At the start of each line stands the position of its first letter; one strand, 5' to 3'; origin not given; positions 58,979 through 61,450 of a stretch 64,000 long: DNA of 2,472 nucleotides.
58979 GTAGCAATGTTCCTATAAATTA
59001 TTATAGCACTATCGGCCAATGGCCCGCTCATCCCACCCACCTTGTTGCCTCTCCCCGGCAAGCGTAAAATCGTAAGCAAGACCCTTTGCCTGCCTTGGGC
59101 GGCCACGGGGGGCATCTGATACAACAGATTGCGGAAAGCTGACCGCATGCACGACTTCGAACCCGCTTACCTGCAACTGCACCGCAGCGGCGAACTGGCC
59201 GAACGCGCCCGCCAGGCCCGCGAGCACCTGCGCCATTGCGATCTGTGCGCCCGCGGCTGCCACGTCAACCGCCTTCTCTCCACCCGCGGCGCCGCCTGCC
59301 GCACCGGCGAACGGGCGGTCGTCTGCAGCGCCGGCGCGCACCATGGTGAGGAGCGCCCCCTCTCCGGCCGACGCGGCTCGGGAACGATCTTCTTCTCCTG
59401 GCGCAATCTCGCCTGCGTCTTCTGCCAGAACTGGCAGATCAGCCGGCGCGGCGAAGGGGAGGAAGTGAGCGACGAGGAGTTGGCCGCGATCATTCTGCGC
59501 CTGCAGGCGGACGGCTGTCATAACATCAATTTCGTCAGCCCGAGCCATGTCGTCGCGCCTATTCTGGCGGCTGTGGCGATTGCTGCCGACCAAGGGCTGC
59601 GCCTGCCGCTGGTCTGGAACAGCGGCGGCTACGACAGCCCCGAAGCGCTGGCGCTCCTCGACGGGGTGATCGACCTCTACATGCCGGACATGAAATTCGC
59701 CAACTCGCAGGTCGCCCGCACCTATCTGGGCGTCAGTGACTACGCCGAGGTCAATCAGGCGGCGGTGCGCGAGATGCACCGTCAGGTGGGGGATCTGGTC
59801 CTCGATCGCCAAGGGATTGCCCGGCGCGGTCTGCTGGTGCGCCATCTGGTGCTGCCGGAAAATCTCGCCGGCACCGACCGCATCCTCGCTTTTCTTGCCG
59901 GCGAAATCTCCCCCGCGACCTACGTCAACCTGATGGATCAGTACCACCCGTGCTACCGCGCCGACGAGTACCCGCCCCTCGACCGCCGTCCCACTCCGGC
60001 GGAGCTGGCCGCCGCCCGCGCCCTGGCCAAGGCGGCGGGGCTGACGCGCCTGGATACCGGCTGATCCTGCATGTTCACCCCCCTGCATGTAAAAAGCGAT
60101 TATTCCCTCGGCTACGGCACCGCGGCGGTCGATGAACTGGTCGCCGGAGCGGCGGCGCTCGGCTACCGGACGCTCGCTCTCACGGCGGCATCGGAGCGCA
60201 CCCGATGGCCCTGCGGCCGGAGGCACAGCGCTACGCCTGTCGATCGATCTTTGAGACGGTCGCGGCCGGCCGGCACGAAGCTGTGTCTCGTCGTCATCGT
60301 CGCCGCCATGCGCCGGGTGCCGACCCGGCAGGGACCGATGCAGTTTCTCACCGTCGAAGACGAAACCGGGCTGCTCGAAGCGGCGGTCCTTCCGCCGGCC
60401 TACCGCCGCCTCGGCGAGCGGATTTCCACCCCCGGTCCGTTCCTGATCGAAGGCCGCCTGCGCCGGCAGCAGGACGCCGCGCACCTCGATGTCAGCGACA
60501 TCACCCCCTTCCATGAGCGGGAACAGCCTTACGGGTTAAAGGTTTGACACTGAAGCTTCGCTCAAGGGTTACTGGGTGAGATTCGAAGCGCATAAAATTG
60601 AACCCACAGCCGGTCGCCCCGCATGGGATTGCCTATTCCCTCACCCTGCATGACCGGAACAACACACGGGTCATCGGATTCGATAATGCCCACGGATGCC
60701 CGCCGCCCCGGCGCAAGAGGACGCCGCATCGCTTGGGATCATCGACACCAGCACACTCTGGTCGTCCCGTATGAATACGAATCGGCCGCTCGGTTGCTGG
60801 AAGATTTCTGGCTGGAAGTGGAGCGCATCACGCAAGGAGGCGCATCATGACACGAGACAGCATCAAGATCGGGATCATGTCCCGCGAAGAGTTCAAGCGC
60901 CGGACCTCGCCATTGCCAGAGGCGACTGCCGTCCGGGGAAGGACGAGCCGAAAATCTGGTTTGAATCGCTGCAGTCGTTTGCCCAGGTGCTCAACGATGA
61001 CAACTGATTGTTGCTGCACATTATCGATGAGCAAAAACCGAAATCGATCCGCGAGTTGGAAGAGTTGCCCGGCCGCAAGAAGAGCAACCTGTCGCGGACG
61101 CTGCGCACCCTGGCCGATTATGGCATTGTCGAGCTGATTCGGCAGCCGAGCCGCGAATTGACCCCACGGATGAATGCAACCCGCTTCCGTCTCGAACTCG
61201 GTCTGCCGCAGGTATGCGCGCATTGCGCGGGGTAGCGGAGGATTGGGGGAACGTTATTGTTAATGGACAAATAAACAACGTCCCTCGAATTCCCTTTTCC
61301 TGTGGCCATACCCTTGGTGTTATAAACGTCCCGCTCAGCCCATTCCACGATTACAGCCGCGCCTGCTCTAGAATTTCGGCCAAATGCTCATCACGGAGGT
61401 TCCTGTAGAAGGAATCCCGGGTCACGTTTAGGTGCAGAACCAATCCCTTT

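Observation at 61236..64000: Low-GC terminal segment with terminase-small-subunit-like gene and OafA-type O-acyltransferase: likely prophage or serotype-conversion remnant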

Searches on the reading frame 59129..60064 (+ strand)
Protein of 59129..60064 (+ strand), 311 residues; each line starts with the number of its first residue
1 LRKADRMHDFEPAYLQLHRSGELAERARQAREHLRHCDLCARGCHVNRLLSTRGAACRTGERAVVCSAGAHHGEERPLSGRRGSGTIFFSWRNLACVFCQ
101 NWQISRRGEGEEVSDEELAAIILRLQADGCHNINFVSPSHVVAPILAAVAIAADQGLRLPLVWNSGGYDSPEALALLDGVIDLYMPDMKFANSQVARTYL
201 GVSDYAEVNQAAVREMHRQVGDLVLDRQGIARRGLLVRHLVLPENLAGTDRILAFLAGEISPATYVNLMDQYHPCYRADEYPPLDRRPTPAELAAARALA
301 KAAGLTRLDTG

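Call 5: search_protein_families(library=pfam, proteins=[window:59129-60064:+], max_evalue=1)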
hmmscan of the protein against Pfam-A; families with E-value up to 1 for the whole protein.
window:59129-60064:+ (311 aa): 2 families
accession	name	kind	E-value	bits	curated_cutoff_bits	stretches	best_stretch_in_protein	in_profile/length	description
PF04055.27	Radical_SAM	-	1.2e-06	29.2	29.5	1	93-193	8-114/166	Radical SAM superfamily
PF13822.11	ACC_epsilon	-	0.62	11.2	25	0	113-127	10-24/60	Acyl-CoA carboxylase epsilon subunit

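Call 18: find_encoding_contigs(protein=window:59147-60064:+, flank=10000, max_places=4)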
Protein window:59147-60064:+ (305 aa): no gene with exactly this product is on record in the collection.

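Call 28: find_related_loci(query=window:59147-60064:+, collection=genome_contigs, flank=10000)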
Query window:59147-60064:+ (305 aa) in genome_contigs; peptide patterns used: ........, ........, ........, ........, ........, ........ (x = any residue, [..] = any of these).
600 stretches matched a pattern (row limit reached: there are more); 591 encode a relative of the query (tblastn E <= 1e-3); the best 80 are kept; 80 distinct loci.
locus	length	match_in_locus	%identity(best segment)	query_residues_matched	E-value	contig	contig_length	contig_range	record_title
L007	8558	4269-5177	75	1-303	6e-152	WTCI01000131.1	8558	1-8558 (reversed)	MAG: Desulfuromonadaceae bacterium isolate GLR9 c_000000029100, whole genome shotgun sequence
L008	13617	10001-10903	72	5-305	2e-143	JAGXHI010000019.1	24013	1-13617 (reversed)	MAG: Desulfuromonadales bacterium isolate LH_M59 k141_510470, whole genome shotgun sequence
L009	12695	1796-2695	69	4-303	6e-136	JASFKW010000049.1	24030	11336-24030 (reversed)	MAG: Gammaproteobacteria bacterium isolate D0817M02metaG_Bin_8 D0817M02metaG_FD_scaffold_423_c1, whole genome shotgun se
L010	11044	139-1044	68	2-303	5e-136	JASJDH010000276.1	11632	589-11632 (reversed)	MAG: Leptolyngbyaceae cyanobacterium MO_188.B28 MO_188.c_6212, whole genome shotgun sequence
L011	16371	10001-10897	68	4-303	1e-134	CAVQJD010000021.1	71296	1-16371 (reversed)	MAG: uncultured Gammaproteobacteria bacterium isolate MFD09779.bin.2.64 genome assembly, contig: contig_88563, whole gen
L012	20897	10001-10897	68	4-302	1e-133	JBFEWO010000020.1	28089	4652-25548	MAG: Thiohalomonadaceae bacterium isolate Mix_mud08.2021.06.64 k141_321200_length_28089_cov_27.5879, whole genome shotgu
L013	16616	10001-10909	68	1-303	2e-133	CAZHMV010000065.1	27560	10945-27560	MAG TPA_asm: uncultured Anaerolineales bacterium isolate binchicken_co172_219 genome assembly, contig: NODE_1202_length_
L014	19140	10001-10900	68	4-303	4e-133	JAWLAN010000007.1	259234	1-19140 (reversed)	MAG: Gammaproteobacteria bacterium isolate BC2.53 BC2.53.fa-7, whole genome shotgun sequence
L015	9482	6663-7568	67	4-305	2e-132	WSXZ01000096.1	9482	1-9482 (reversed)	MAG: Methylocystaceae bacterium isolate X3_MetaBAT.1 scaffold_3697, whole genome shotgun sequence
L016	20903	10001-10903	67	5-305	8e-131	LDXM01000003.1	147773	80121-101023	MAG: Chloroflexi bacterium CSP1-4 XU10_C0003, whole genome shotgun sequence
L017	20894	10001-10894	68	6-303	1e-130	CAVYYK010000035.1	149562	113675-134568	MAG: uncultured Alphaproteobacteria bacterium isolate MFD05684.bin.2.180 genome assembly, contig: contig_53751, whole ge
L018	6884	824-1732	66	1-303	8e-131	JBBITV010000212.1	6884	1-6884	MAG: Chloroflexota bacterium isolate RSS170216_bin_404 NODE_10350_length_6884_cov_3.901596, whole genome shotgun sequenc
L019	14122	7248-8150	67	3-303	4e-130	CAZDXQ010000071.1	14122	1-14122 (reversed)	MAG TPA_asm: uncultured Burkholderiaceae bacterium isolate binchicken_co274_265 genome assembly, contig: NODE_10842_leng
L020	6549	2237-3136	69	5-304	3e-130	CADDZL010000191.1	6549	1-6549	Chloroflexi bacterium isolate 22 genome assembly, contig: NODE_9213_length_6549_cov_4.964808, whole genome shotgun seque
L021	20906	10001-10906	67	4-305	2e-129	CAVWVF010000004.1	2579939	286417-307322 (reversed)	MAG: uncultured Alphaproteobacteria bacterium isolate MFD05377.bin.2.157 genome assembly, contig: contig_17374, whole ge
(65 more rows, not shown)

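Call 49: search_protein_families(library=ncbifam, proteins=[window:59147-60064:+], max_evalue=0.01)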
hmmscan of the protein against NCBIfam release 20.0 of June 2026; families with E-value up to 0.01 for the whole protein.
window:59147-60064:+ (305 aa): 3 families
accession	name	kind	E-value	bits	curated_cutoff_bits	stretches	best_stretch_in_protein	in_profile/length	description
TIGR04337.1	AmmeMemoSam_rS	hypoth_equivalog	3.6e-07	29.3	220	1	30-178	13-172/349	AmmeMemoRadiSam system radical SAM enzyme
TIGR02495.1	NrdG2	equivalog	6e-05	22.4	131.15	1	78-117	18-57/193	anaerobic ribonucleoside-triphosphate reductase activating protein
TIGR04303.1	GeoRSP_rSAM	equivalog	0.0015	18.2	400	1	87-174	12-100/325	GeoRSP system radical SAM/SPASM protein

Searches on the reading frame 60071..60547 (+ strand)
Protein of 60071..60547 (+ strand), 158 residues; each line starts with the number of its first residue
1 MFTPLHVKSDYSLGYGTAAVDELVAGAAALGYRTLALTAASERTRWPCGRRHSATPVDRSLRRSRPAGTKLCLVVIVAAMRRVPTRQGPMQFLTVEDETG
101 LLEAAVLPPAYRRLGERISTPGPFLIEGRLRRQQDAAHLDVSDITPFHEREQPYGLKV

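Call 5: search_protein_families(library=pfam, proteins=[window:60071-60547:+], max_evalue=1)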
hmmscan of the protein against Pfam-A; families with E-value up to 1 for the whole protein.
window:60071-60547:+ (158 aa): 2 families
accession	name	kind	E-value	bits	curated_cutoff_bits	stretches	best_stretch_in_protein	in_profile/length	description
PF01336.31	tRNA_anti-codon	-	4.1e-05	23.9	27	1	74-146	1-74/75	OB-fold nucleic acid binding domain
PF02811.25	PHP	-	4.9e-05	24.2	26.4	1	5-42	2-39/164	PHP domain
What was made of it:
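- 60071..60547 (+): Remnant of a DNA polymerase III alpha (DnaE-type) gene. About 40 N-terminal PHP residues are fused to the OB-fold region, implying an internal deletion of roughly 900 codons. Pfam PHP matches residues 5-42 and the OB-fold model matches residues 74-146 (call 5).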

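Call 42: find_encoding_contigs(protein=window:60071-60547:+, flank=10000, max_places=6)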
Protein window:60071-60547:+ (158 aa): 1 contig read that carries it; 1 place shown.
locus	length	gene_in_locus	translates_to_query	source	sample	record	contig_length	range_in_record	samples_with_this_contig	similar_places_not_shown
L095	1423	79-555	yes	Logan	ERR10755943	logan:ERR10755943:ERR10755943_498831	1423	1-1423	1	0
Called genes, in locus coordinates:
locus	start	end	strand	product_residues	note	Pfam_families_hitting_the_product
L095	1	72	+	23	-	?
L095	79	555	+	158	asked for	-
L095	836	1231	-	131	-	-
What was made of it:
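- Tried and rejected: The 409-kb source contig appears in the index but was not returned (call 42).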

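Call 49: search_protein_families(library=ncbifam, proteins=[window:60071-60547:+], max_evalue=0.01)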
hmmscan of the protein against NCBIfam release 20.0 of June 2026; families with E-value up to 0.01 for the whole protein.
window:60071-60547:+ (158 aa): 9 families
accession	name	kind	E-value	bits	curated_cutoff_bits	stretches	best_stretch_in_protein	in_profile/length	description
NF005617.0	PRK07374.1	equivalog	4.1e-14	51.5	1653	2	56-147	988-1080/1170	DNA polymerase III subunit alpha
NF005377.0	PRK06920.1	equivalog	4.4e-11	41.3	1806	2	67-150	942-1026/1108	DNA polymerase III subunit alpha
NF005616.0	PRK07373.1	equivalog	3.2e-10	39.1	646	1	65-148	277-361/449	DNA polymerase III subunit alpha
NF005298.0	PRK06826.1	equivalog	1.3e-09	36.4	1260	1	68-150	991-1075/1151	DNA polymerase III subunit alpha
NF004226.0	PRK05673.1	equivalog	1.6e-09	36.3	1002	2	69-152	984-1067/1146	DNA polymerase III subunit alpha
NF004225.0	PRK05672.1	subfamily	7.2e-09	34.3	939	1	68-145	954-1030/1047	error-prone DNA polymerase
TIGR00594.1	polc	superfamily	9.9e-06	23.9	434.35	1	2-39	1-38/1022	DNA polymerase III subunit alpha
NF005582.0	PRK07279.1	equivalog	8e-05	20.8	1279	1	70-145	886-962/1033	DNA polymerase III subunit alpha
NF007079.0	PRK09532.1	equivalog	0.0013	17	1525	1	2-39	3-40/876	DNA polymerase III subunit alpha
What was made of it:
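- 60071..60547 (+): NCBIfam DnaE models match only positions 1-38 and about 950-1080 (call 49).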

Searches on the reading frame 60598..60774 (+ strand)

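Call 49: search_protein_families(library=ncbifam, proteins=[window:60598-60774:+], max_evalue=0.01)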
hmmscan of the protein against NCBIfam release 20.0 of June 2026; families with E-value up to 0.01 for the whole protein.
window:60598-60774:+ (58 aa): 0 families

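Call 50: search_protein_families(library=pfam, proteins=[window:60598-60774:+], max_evalue=0.01)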
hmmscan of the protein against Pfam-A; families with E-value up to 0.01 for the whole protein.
window:60598-60774:+ (58 aa): 1 family
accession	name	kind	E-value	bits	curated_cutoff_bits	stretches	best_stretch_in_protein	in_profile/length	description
PF20126.4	TumE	-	0.00023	21.6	23.4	1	7-44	19-55/81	Toxin TumE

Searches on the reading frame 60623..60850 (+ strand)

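Call 5: search_protein_families(library=pfam, proteins=[window:60623-60850:+], max_evalue=1)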
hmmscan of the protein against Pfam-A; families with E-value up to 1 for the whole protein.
window:60623-60850:+ (75 aa): 0 families

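Call 6: search_protein_families(library=phrogs, proteins=[window:60623-60850:+], max_evalue=1)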
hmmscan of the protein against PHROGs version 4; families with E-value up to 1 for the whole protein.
window:60623-60850:+ (75 aa): 1 family
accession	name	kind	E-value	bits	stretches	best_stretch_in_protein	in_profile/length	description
phrog_16135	-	unknown function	0.18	13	1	37-72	59-94/95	-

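Call 49: search_protein_families(library=ncbifam, proteins=[window:60623-60850:+], max_evalue=0.01)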
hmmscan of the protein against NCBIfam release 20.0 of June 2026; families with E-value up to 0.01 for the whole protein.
window:60623-60850:+ (75 aa): 0 families

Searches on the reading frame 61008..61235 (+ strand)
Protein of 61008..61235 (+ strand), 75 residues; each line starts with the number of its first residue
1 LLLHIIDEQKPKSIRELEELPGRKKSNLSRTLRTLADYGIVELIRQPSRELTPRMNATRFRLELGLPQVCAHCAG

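Call 5: search_protein_families(library=pfam, proteins=[window:61008-61235:+], max_evalue=1)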
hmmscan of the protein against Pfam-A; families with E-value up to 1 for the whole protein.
window:61008-61235:+ (75 aa): 9 families
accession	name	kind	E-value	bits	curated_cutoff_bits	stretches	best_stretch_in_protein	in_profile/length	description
PF25212.1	HVO_A0114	-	1.5e-10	41.1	27.6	1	2-53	27-77/84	HVO_A0114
PF01047.28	MarR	-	2.1e-05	24.8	24.6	1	2-46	8-52/59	MarR family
PF12802.13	MarR_2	-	0.00012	22.6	27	1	2-47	10-56/61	MarR family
PF13463.12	HTH_27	-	0.00017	22.2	22.2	1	1-47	7-54/68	Winged helix DNA-binding domain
PF12840.13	HTH_20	-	0.0011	19.3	27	1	5-43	12-50/51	Helix-turn-helix domain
PF01978.25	TrmB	-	0.0022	18.2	25.6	1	8-47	19-58/68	Sugar-specific transcriptional regulator TrmB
PF09339.16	HTH_IclR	-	0.0072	16.5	22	1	2-42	8-49/52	IclR helix-turn-helix domain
PF01022.26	HTH_5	-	0.022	15.1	22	1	7-42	12-46/47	Bacterial regulatory protein, arsR family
PF25213.1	HVO_A0261_N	-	0.063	13.6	35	1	10-42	23-55/86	HVO_A0261 N-terminal domain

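Call 6: search_protein_families(library=phrogs, proteins=[window:61008-61235:+], max_evalue=1)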
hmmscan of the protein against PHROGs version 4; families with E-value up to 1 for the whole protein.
window:61008-61235:+ (75 aa): 5 families
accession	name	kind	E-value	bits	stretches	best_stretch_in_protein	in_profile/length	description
phrog_11214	-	unknown function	2.3e-09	38.3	1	2-65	56-118/123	-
phrog_2440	-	transcription regulation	0.015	16.2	1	6-52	37-88/126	transcriptional regulator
phrog_10086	-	DNA, RNA and nucleotide metabolism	0.093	14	1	2-45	24-64/91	HTH DNA binding protein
phrog_3502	-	unknown function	0.15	13.1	1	8-50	67-110/131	-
phrog_15709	-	unknown function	0.15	12.8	1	13-43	14-43/59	-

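Call 49: search_protein_families(library=ncbifam, proteins=[window:61008-61235:+], max_evalue=0.01)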
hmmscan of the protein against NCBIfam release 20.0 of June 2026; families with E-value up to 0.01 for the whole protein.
window:61008-61235:+ (75 aa): 2 families
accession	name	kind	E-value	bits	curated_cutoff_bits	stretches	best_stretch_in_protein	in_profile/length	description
NF033788.1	HTH_metalloreg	subfamily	0.0018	18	55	1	2-43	16-57/77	metalloregulator ArsR/SmtB family transcription factor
NF040939.2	trans_reg_lrs14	equivalog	0.0054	16.7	90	1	2-48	27-73/103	Lrs14 family HTH-type transcriptional regulator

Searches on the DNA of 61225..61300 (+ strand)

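Call 75: search_dna_similar(query=window:61225-61300:+, collection=plasmids, mode=distant, max_evalue=1, max_rows=10)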
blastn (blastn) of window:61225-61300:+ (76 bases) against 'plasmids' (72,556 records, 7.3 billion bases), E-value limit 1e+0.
No match.
